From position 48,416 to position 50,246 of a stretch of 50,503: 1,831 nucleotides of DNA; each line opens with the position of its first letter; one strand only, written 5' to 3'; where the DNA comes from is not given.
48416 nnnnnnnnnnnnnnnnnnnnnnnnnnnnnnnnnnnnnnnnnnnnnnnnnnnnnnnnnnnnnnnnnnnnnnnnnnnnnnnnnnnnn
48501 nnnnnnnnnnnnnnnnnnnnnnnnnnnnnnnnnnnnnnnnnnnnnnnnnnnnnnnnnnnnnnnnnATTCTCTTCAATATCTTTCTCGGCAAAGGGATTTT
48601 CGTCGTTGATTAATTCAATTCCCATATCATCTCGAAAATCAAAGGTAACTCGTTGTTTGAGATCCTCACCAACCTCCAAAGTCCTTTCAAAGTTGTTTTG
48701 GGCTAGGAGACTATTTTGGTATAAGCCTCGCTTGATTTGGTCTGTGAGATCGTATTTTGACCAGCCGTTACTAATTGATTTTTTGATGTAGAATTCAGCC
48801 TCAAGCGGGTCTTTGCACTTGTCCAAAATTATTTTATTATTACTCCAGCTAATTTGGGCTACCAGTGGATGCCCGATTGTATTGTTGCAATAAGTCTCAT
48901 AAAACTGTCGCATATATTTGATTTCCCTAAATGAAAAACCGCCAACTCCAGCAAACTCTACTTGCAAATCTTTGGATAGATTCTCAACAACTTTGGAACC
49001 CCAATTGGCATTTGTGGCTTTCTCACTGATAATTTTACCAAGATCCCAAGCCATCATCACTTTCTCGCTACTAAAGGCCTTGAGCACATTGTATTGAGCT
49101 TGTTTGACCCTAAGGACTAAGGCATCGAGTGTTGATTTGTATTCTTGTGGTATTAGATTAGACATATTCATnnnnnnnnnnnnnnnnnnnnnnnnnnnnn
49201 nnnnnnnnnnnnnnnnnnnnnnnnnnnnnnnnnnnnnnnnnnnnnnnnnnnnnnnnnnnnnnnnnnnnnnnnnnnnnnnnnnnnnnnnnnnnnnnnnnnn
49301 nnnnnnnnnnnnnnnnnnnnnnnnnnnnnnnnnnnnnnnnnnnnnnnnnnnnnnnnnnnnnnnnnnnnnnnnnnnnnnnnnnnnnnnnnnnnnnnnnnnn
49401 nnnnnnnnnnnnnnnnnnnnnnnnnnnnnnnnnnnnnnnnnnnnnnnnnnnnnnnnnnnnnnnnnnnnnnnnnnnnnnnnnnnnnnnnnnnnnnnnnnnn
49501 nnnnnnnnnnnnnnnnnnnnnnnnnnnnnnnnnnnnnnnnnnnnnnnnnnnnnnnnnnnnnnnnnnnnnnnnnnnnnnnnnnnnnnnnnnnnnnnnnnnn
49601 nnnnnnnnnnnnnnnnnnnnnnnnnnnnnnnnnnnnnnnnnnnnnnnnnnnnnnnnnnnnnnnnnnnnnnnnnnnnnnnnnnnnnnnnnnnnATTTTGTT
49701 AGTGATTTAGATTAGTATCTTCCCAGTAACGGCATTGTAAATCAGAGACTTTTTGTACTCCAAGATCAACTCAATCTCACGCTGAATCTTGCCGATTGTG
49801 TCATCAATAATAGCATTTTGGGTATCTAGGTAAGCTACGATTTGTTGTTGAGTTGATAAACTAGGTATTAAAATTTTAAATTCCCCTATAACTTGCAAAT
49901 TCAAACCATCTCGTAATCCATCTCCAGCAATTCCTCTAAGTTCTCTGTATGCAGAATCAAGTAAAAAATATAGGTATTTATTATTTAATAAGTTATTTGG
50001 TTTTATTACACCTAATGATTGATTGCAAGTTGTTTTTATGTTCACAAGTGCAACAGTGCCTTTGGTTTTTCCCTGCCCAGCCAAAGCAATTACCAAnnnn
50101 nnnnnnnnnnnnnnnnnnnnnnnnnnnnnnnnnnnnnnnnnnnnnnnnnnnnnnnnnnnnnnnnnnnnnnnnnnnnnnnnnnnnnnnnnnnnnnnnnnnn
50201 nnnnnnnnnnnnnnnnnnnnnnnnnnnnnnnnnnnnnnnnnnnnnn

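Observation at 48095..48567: DUF559 endonuclease module bracketed by GC-rich terminal inverted repeats, sitting in-frame inside a DUF1016-type gene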

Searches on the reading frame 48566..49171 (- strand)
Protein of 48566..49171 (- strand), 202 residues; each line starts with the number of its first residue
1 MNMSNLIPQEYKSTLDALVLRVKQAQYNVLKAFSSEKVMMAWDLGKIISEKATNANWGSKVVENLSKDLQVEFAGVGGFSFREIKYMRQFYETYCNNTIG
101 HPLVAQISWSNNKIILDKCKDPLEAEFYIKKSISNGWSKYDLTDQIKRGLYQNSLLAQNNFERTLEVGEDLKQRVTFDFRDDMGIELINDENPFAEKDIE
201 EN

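Call 46: find_homologous_proteins(query=window:48566-49171:-, max_evalue=1e-10)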
Query seq(202 aa) (202 aa): 147 proteins with E <= 1e-10 among 252 candidates; the best 120 are listed.
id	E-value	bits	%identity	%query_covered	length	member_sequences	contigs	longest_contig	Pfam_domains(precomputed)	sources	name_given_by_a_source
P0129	4.3e-102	358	81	99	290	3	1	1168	PF17761.8,PF06250.18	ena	-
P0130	7.2e-101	354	79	99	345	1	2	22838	PF17761.8,PF06250.18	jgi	jgi:predicted nuclease of restriction endonuclease-like (RecB) superfamily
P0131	3.0e-100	352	82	96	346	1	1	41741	PF17761.8,PF06250.18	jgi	jgi:predicted nuclease of restriction endonuclease-like (RecB) superfamily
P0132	3.2e-100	352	80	97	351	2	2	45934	PF17761.8,PF06250.18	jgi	jgi:predicted nuclease of restriction endonuclease-like (RecB) superfamily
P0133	4.8e-96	338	76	99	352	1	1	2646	PF17761.8,PF06250.18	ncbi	-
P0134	9.0e-94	331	76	98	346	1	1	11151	PF17761.8,PF06250.18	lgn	-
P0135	6.2e-92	325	75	99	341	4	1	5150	PF17761.8,PF06250.18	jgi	jgi:predicted nuclease of restriction endonuclease-like (RecB) superfamily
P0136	1.3e-91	324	76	96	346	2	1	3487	PF17761.8,PF06250.18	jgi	jgi:predicted nuclease of restriction endonuclease-like (RecB) superfamily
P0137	2.6e-88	313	71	99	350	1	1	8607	PF17761.8,PF06250.18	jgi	jgi:predicted nuclease of restriction endonuclease-like (RecB) superfamily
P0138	4.6e-86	305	72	99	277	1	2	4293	PF17761.8,PF06250.18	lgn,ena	-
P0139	2.4e-85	303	67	99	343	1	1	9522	PF17761.8,PF06250.18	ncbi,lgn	-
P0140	2.7e-83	296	67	98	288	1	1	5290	PF17761.8,PF06250.18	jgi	jgi:predicted nuclease of restriction endonuclease-like (RecB) superfamily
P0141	1.5e-82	294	66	100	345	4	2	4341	PF17761.8,PF06250.18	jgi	-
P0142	1.8e-82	294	70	99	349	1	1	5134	PF17761.8,PF06250.18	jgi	jgi:predicted nuclease of restriction endonuclease-like (RecB) superfamily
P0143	1.0e-78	282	65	99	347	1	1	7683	PF17761.8,PF06250.18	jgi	jgi:predicted nuclease of restriction endonuclease-like (RecB) superfamily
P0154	8.6e-49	184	64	69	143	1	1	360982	PF17761.8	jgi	jgi:DUF1016 N-terminal domain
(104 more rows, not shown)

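Call 48: find_encoding_contigs(protein=P0131, flank=8000, max_places=2)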
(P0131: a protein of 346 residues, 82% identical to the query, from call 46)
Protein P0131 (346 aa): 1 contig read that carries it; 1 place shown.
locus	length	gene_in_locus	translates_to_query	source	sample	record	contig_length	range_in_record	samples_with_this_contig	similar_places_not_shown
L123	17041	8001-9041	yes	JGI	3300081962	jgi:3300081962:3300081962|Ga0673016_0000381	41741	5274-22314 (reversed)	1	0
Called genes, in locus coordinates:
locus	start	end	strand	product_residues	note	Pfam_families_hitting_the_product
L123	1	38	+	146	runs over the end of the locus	PF06983:3-dmu-9_3-mt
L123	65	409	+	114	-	-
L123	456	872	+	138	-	PF08570:DUF1761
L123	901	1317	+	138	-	PF04828:GFA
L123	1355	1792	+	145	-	PF08327:AHSA1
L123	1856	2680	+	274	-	PF02678:Pirin, PF05726:Pirin_C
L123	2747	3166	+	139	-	PF04828:GFA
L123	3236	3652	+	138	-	PF08327:AHSA1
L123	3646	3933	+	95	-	PF12636:DUF3781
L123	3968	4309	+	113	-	PF03992:ABM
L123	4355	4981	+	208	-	-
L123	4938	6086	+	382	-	PF13651:EcoRI_methylase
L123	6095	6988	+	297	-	PF10987:DUF2806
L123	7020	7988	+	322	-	PF10547:P22_AR_N, PF13310:Virulence_RhuM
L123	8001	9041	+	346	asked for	PF17761:DUF1016_N, PF06250:YhcG_C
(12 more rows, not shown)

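Call 49: find_encoding_contigs(protein=P0132, flank=8000, max_places=2)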
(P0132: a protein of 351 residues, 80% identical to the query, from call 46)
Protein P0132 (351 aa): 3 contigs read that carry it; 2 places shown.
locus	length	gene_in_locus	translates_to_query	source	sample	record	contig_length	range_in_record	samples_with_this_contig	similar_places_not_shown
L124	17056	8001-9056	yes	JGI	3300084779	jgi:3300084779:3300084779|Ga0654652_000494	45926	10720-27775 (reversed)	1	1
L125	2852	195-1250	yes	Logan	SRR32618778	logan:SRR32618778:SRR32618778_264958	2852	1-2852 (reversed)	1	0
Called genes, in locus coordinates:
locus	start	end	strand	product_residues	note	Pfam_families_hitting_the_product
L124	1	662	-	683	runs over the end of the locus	PF05496:RuvB_N (weak), PF13177:DNA_pol3_delta2, PF00004:AAA, PF07728:AAA_5 (weak), PF13173:AAA_14 (weak), PF13401:AAA_22 (faint)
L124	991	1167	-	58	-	-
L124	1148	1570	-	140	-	-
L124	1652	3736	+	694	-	PF02518:HATPase_c, PF00204:DNA_gyraseB, PF01751:Toprim, PF00986:DNA_gyraseB_C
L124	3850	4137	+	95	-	PF01541:GIY-YIG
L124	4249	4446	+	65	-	PF06803:DUF1232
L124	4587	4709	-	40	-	-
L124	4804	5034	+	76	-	-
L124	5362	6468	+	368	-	PF13651:EcoRI_methylase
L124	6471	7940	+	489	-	-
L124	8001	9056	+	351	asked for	PF17761:DUF1016_N, PF06250:YhcG_C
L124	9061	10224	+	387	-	PF03235:GmrSD_N, PF01844:HNH (weak)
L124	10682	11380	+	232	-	PF14622:Ribonucleas_3_3, PF00636:Ribonuclease_3, PF00035:dsrm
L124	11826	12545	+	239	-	PF02592:Vut_1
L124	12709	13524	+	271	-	-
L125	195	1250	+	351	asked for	PF17761:DUF1016_N, PF06250:YhcG_C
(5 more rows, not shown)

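Call 80: find_encoding_contigs(protein=P0154, flank=9000, max_places=1)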
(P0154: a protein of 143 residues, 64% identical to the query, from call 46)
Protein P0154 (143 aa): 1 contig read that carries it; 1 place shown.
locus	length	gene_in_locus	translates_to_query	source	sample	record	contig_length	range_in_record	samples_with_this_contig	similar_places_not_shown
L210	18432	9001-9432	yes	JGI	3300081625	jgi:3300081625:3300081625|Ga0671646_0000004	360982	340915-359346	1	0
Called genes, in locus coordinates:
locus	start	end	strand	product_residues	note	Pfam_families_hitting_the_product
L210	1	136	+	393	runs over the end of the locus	PF01702:TGT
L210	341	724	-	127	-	-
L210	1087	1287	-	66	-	-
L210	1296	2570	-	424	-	-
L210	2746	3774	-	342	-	PF01541:GIY-YIG, PF27096:UvrC_M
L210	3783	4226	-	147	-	-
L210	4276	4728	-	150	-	-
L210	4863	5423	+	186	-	PF00398:RrnaAD (faint), PF13649:Methyltransf_25 (weak)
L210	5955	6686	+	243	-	PF22935:RM44_endonuclase, PF14622:Ribonucleas_3_3, PF00636:Ribonuclease_3, PF00035:dsrm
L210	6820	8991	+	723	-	PF02384:N6_Mtase, PF01170:UPF0020 (faint), PF07669:Eco57I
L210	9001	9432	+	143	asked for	PF17761:DUF1016_N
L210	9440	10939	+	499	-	PF01420:Methylase_S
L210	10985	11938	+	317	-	-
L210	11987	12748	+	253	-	-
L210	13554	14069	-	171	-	-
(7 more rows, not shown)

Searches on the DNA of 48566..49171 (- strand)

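Call 54: search_with_rna_model(model_id=R1, sources=[L123, L124, L126, L127, L128, L129, L101, L102, L103, L104, L105, L106, L107, L108, L109, L110, L111, L112, L113, L114, L115, L116, L117, L118, L119, L120], max_evalue=0.1)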
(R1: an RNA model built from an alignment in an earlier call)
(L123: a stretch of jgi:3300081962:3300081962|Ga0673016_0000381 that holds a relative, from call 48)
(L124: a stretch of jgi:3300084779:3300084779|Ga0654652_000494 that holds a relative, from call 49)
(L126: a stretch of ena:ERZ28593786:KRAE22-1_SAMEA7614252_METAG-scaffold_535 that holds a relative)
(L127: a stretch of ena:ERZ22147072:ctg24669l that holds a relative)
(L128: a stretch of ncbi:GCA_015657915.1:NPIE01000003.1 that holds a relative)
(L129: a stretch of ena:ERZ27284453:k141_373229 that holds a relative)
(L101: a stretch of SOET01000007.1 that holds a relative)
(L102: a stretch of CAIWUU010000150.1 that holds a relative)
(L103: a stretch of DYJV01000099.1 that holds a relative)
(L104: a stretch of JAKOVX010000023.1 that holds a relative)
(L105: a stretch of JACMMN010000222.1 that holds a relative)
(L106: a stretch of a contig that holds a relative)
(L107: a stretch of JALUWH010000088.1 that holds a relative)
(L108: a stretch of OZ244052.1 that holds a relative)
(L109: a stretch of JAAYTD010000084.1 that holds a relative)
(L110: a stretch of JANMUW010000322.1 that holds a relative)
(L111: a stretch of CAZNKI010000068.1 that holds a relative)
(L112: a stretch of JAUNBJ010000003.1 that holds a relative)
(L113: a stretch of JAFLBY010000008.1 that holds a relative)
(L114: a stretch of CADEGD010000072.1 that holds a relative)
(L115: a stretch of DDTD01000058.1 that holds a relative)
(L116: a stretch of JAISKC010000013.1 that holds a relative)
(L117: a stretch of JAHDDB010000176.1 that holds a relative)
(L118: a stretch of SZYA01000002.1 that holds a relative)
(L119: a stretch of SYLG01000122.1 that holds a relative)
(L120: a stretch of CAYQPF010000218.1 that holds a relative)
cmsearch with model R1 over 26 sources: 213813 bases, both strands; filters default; matches with E-value up to 0.1: 50.
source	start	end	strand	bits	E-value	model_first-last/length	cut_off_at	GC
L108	6023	6071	-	76.9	3.4e-19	1-49/49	no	0.63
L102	3768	3816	+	74.8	1.4e-18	1-49/49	no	0.67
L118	6916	6964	-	74.8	1.4e-18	1-49/49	no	0.67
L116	211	259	-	74.1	2.2e-18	1-49/49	no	0.67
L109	4674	4722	-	73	4.5e-18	1-49/49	no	0.57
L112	4101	4149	+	70.6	2.2e-17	1-49/49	no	0.61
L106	5742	5790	+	67.6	1.6e-16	1-49/49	no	0.57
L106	6017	6065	+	67.6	1.6e-16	1-49/49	no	0.57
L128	6026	6074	+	67.6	1.6e-16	1-49/49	no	0.59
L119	2729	2777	+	67.5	1.7e-16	1-49/49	no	0.63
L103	5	52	+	64.4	1.3e-15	1-49/49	no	0.6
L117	74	124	+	64.2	1.5e-15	1-49/49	no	0.55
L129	6348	6400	-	60.6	1.6e-14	1-49/49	no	0.55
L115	7842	7888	-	60.1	2.2e-14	1-49/49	no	0.6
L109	5591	5645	-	60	2.4e-14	1-49/49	no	0.56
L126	6612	6706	-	54.9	7e-13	1-49/49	no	0.56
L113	729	775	+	54.9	7e-13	1-49/49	no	0.55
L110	2438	2492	-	53.3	2e-12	1-49/49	no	0.67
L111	3020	3065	-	52.1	4.3e-12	1-49/49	no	0.61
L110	2567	2621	-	49.9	1.8e-11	1-49/49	no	0.69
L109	4560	4611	-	49.9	1.8e-11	1-49/49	no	0.63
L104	2235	2289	-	49.9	1.9e-11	1-49/49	no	0.67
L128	5870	5918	-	49.2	2.9e-11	1-49/49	no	0.49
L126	6191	6239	+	48.7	3.9e-11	1-49/49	no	0.65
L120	1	47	-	46.2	2.1e-10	1-48/49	3'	0.62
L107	1791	1840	-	45.5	3.2e-10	1-49/49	no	0.56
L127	6400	6444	-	45.1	4.4e-10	1-49/49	no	0.53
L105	1262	1316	+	44.7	5.6e-10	1-49/49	no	0.69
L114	922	976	-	44.4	7e-10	1-49/49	no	0.69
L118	6989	7033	+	42.3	2.8e-09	1-49/49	no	0.71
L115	7638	7675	-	41.9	3.6e-09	1-49/49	no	0.61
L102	3699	3743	-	41.2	5.7e-09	1-49/49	no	0.67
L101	528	575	+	41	6.5e-09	1-49/49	no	0.56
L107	1496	1545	-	41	6.7e-09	1-49/49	no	0.56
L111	3175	3221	+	40.2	1.1e-08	1-49/49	no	0.64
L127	6584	6630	+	38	4.8e-08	1-49/49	no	0.57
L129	5946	5998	+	36.6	1.2e-07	1-49/49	no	0.57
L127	10546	10591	-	36.6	1.2e-07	1-49/49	no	0.61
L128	5818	5869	-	35.7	2.1e-07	1-49/49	no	0.56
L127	5940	5985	+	35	3.4e-07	1-49/49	no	0.57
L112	4174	4220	-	34.7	4.1e-07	1-49/49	no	0.62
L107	1556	1600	+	33.9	7.1e-07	1-49/49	no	0.58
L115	7678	7720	-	33.6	8.5e-07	1-49/49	no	0.65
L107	1675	1724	-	31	4.6e-06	1-49/49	no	0.48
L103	5608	5654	+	29.6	1.2e-05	1-49/49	no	0.62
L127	5894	5939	+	27.5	4.6e-05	1-49/49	no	0.54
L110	2344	2396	+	24.7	0.0003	1-49/49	no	0.66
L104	2150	2199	+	18.9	0.014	1-49/49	no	0.64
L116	237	282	+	18.1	0.022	1-49/49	no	0.59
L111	7981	8000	+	17.7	0.031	1-21/49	3'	0.55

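Call 81: search_with_rna_model(model_id=R1, sources=[L210, L125], max_evalue=1)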
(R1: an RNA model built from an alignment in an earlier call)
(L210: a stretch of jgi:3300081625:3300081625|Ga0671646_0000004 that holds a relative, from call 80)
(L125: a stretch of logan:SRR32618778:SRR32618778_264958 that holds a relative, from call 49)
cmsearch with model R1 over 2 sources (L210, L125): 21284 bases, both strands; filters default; matches with E-value up to 1: 4.
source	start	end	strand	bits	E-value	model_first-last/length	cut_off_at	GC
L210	10735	10780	-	42.3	2.7e-10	1-49/49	no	0.57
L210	13379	13422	+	41.7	4.1e-10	1-49/49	no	0.59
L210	238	279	+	16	0.0088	1-49/49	no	0.5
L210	16188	16231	-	12.1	0.12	1-49/49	no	0.55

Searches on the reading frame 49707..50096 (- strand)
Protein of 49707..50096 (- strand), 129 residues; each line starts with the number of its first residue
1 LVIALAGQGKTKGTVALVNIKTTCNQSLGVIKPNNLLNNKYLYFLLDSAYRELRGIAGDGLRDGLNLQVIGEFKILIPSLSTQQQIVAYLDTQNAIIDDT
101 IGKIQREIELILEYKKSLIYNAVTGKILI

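Call 8: search_protein_families(library=pfam, proteins=[window:49707-50096:-], max_evalue=0.01)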
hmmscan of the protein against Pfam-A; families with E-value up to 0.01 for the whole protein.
window:49707-50096:- (129 aa): 1 family
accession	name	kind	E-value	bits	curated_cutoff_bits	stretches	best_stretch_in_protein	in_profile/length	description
PF01420.25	Methylase_S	-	3.6e-14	53.8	22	1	8-109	66-167/168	Type I restriction modification DNA specificity domain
